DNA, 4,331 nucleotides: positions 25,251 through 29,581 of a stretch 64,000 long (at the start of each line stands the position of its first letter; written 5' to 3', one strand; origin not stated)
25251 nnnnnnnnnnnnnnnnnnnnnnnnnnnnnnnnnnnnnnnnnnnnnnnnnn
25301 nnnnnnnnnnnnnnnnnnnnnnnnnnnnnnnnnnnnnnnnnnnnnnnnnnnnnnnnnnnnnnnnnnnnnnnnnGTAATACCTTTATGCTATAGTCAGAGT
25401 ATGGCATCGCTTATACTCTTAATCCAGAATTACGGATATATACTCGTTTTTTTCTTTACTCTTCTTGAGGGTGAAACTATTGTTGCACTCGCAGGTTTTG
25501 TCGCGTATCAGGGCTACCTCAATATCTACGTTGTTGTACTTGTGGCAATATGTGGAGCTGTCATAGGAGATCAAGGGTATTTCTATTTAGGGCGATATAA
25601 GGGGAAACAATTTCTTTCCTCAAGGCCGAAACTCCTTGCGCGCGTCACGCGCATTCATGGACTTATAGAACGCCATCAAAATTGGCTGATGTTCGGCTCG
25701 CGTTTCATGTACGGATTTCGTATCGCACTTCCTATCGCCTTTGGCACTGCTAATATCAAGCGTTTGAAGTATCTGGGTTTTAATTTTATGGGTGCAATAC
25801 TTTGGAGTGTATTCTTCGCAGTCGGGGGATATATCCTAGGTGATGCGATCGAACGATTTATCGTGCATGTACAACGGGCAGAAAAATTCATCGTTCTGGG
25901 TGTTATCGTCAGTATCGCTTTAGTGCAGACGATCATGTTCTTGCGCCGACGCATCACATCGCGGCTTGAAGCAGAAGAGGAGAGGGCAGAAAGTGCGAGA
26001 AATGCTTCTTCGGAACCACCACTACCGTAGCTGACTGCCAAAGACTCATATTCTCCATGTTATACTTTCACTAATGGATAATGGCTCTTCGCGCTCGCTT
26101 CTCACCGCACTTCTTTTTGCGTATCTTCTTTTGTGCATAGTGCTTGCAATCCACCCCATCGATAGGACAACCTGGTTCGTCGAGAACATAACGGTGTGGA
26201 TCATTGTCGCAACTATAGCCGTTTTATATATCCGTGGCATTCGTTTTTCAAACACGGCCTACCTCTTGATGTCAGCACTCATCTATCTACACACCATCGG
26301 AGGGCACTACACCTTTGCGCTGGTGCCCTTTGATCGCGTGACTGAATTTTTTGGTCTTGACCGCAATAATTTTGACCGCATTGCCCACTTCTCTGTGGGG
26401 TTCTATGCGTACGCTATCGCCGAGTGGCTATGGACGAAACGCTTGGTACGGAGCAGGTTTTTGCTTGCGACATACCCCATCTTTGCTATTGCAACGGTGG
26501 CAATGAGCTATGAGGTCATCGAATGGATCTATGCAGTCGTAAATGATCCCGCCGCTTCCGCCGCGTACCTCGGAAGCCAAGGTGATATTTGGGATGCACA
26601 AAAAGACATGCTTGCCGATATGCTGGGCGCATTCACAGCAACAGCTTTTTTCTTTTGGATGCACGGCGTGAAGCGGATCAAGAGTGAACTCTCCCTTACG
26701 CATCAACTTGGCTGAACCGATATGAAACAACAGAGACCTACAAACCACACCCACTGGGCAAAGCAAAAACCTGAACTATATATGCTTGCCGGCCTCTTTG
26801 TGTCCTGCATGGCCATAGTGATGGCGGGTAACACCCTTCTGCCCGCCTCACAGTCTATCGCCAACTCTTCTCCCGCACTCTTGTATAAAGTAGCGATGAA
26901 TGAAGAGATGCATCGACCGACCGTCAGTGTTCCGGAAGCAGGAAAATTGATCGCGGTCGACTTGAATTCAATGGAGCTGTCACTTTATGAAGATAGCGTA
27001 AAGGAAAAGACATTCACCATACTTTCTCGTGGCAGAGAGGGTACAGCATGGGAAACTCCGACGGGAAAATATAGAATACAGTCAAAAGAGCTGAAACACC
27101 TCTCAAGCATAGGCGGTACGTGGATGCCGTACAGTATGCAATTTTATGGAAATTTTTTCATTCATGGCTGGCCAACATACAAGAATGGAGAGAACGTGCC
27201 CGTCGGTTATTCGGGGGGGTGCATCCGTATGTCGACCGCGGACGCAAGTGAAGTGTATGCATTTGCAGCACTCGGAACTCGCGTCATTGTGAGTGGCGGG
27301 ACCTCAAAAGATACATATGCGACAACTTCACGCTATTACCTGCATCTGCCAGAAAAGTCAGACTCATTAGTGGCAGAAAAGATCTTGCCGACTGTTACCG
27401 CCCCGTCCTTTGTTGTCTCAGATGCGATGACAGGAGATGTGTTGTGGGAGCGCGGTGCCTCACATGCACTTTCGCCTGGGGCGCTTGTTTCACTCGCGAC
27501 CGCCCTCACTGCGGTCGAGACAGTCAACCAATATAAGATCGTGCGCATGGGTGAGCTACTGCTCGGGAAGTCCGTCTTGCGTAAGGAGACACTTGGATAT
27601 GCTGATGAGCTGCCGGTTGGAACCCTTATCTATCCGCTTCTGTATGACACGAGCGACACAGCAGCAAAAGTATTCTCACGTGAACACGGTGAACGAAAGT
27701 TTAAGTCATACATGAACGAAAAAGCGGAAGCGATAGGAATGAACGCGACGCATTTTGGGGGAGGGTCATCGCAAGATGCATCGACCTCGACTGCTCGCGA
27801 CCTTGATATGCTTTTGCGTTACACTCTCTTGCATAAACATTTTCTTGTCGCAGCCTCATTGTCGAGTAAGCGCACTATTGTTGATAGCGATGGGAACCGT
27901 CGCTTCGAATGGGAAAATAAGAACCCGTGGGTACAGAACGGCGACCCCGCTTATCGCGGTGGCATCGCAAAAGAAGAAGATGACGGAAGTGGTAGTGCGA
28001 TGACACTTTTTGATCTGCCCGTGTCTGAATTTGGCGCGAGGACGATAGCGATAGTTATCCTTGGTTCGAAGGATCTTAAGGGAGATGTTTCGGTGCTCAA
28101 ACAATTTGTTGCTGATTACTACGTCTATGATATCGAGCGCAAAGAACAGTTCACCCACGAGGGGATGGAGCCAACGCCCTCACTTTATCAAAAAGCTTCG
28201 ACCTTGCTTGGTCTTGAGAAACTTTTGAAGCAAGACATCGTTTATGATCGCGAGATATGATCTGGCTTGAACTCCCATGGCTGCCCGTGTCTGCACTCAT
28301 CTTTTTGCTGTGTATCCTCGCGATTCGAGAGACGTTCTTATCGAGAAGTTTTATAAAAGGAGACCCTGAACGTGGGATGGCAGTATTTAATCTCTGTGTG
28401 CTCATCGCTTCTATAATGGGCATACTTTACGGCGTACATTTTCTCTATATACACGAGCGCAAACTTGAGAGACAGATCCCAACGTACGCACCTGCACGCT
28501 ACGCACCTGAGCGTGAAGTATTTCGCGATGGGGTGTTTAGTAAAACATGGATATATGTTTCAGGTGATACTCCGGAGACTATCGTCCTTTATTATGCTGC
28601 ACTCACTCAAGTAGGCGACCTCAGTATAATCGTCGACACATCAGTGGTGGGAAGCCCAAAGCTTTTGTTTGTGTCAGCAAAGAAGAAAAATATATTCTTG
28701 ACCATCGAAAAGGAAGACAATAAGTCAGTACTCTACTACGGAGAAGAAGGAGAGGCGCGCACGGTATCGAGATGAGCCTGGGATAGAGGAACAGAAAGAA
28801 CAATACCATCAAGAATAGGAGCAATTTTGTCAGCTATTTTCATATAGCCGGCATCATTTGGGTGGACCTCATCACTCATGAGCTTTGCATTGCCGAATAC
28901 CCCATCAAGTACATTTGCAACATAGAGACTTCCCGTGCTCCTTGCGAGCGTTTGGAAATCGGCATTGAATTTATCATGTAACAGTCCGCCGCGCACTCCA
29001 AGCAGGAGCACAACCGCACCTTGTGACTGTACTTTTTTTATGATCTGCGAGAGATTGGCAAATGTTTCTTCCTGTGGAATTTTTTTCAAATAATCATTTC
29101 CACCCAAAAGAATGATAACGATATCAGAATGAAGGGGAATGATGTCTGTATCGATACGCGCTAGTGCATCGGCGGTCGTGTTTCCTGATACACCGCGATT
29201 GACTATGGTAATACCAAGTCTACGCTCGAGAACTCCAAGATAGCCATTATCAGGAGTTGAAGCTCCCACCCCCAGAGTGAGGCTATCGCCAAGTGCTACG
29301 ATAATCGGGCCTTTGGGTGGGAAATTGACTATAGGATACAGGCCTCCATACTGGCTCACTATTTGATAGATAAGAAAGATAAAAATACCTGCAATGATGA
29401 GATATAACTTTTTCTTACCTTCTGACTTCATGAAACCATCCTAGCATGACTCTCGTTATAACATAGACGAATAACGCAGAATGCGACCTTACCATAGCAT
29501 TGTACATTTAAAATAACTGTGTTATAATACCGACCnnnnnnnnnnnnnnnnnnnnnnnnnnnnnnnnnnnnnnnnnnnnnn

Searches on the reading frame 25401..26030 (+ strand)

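Call 55: search_protein_families(library=pfam, proteins=[window:25401-26030:+], max_evalue=0.001)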
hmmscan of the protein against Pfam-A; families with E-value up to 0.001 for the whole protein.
window:25401-26030:+ (209 aa): 1 family
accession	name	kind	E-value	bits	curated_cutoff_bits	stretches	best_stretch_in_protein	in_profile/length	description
PF09335.16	VTT_dom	-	4e-14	53.6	33.9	1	24-144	3-122/123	VTT domain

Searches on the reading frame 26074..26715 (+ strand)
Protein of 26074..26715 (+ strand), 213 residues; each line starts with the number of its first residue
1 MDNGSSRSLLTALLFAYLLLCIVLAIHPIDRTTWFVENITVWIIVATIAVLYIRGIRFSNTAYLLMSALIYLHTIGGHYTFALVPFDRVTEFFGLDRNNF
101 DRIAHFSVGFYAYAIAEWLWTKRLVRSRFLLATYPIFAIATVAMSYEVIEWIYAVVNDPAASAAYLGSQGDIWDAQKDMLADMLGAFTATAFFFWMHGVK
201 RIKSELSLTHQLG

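Call 55: search_protein_families(library=pfam, proteins=[window:26074-26715:+], max_evalue=0.001)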
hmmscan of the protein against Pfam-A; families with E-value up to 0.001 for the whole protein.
window:26074-26715:+ (213 aa): 1 family
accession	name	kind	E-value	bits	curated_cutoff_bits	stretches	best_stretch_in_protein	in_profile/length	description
PF09997.14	DUF2238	-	3.1e-44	150.7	26.4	1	44-181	2-139/140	Predicted membrane protein (DUF2238)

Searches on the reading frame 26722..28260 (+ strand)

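Call 55: search_protein_families(library=pfam, proteins=[window:26722-28260:+], max_evalue=0.001)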
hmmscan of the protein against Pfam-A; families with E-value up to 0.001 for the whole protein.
window:26722-28260:+ (512 aa): 2 families
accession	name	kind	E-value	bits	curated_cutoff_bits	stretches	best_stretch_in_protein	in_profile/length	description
PF03734.19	YkuD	-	9.7e-18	65.6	23.4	1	75-190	2-146/146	L,D-transpeptidase catalytic domain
PF00768.25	Peptidase_S11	-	1.9e-11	44.4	27.6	1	223-407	8-200/239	D-alanyl-D-alanine carboxypeptidase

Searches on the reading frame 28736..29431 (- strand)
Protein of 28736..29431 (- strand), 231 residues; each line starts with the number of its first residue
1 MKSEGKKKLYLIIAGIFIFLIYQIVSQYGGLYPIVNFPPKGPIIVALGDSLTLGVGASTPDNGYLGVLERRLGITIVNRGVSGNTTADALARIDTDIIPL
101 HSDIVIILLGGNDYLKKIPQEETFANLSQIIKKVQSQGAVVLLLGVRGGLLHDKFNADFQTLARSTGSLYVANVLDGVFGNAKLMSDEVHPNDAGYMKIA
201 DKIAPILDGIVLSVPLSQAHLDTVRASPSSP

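Call 55: search_protein_families(library=pfam, proteins=[window:28736-29431:-], max_evalue=0.001)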
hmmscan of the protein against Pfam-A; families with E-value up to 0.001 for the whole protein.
window:28736-29431:- (231 aa): 4 families
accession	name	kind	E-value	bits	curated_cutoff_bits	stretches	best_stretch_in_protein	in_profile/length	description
PF13472.12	Lipase_GDSL_2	-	1.3e-25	91.3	32.9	1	46-196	1-176/178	GDSL-like Lipase/Acylhydrolase family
PF00657.28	Lipase_GDSL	-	3.1e-13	50.8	23.6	1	44-203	1-208/208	GDSL-like Lipase/Acylhydrolase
PF14606.12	Lipase_GDSL_3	-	2.1e-08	35.1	27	1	44-89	4-49/178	GDSL-like Lipase/Acylhydrolase family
PF17182.10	OSK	-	0.00091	19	27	0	81-143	52-112/202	OSK domain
